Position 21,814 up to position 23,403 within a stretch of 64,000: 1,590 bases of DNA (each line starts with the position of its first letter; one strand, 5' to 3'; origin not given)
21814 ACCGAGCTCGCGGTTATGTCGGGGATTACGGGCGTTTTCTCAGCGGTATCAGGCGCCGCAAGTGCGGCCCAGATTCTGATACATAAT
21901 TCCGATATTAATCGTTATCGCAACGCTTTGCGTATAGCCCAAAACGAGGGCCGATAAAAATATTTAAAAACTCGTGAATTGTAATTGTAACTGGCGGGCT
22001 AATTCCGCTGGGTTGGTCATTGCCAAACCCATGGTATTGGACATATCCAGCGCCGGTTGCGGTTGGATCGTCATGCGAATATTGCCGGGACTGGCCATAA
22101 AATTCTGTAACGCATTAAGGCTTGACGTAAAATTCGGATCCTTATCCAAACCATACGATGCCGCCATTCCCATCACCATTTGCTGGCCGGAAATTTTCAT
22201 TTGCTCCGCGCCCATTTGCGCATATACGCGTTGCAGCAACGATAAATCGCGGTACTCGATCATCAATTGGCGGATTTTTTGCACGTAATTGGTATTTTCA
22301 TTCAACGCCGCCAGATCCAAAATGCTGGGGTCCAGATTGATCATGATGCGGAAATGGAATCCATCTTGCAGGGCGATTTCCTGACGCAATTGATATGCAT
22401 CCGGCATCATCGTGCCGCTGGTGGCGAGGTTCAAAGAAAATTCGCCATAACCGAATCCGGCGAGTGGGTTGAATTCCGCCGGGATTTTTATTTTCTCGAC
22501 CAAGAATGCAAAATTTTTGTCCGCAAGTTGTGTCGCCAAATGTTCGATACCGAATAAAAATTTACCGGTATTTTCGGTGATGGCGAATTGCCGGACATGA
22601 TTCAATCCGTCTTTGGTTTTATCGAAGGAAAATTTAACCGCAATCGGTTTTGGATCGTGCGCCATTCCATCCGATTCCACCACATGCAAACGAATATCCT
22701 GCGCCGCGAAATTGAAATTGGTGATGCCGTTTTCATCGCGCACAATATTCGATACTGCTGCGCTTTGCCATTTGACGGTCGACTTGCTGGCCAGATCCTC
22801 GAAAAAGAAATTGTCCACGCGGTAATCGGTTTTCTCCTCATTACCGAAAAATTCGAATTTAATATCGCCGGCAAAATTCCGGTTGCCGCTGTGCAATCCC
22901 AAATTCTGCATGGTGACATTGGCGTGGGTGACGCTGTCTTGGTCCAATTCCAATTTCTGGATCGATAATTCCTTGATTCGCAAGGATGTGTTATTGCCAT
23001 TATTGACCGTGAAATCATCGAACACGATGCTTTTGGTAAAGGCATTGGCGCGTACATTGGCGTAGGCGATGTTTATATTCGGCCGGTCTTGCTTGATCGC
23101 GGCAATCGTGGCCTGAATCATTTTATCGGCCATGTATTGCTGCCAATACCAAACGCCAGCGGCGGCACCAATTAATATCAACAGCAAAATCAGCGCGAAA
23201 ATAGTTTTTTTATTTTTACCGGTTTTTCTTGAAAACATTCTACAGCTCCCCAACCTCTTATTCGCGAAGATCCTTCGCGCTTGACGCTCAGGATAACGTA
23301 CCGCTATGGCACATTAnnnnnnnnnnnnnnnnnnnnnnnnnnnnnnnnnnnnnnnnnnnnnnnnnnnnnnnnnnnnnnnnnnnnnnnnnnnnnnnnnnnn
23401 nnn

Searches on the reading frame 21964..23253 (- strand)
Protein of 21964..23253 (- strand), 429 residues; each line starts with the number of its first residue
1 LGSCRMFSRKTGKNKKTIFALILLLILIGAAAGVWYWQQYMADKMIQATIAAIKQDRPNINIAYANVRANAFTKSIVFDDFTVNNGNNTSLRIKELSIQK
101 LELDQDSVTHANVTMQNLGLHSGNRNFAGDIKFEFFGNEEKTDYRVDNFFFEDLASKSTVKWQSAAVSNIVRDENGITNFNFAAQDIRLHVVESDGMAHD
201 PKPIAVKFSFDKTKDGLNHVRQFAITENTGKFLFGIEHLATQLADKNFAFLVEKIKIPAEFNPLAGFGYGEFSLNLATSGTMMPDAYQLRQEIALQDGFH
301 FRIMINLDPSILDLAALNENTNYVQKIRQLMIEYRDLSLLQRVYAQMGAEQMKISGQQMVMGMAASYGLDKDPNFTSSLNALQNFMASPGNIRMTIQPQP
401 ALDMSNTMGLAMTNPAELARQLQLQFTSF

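Call 5: search_protein_families(library=pfam, proteins=[window:21964-23253:-], max_evalue=0.1)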
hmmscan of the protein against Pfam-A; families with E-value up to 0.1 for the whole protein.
window:21964-23253:- (429 aa): 0 families

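Call 6: search_protein_families(library=ncbifam, proteins=[window:21964-23253:-], max_evalue=1)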
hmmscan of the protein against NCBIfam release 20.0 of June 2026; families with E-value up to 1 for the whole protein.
window:21964-23253:- (429 aa): 3 families
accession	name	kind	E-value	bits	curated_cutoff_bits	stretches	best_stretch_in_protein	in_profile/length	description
TIGR02533.1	type_II_gspE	equivalog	0.047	12.3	630.25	1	57-169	59-164/486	type II secretion system ATPase GspE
NF004285.1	PRK05696.1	equivalog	0.049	13.4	179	1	9-108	13-104/171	flagellar basal body-associated protein FliL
NF005435.1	PRK07021.1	equivalog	0.14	12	131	1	12-57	3-50/157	flagellar basal body-associated protein FliL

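Call 57: search_protein_families(library=padloc, proteins=[window:21964-23253:-], max_evalue=1)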
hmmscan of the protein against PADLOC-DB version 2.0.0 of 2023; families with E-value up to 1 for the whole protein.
window:21964-23253:- (429 aa): 0 families

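Call 58: search_protein_families(library=phrogs, proteins=[window:21964-23253:-], max_evalue=1)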
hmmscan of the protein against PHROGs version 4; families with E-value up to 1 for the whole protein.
window:21964-23253:- (429 aa): 0 families
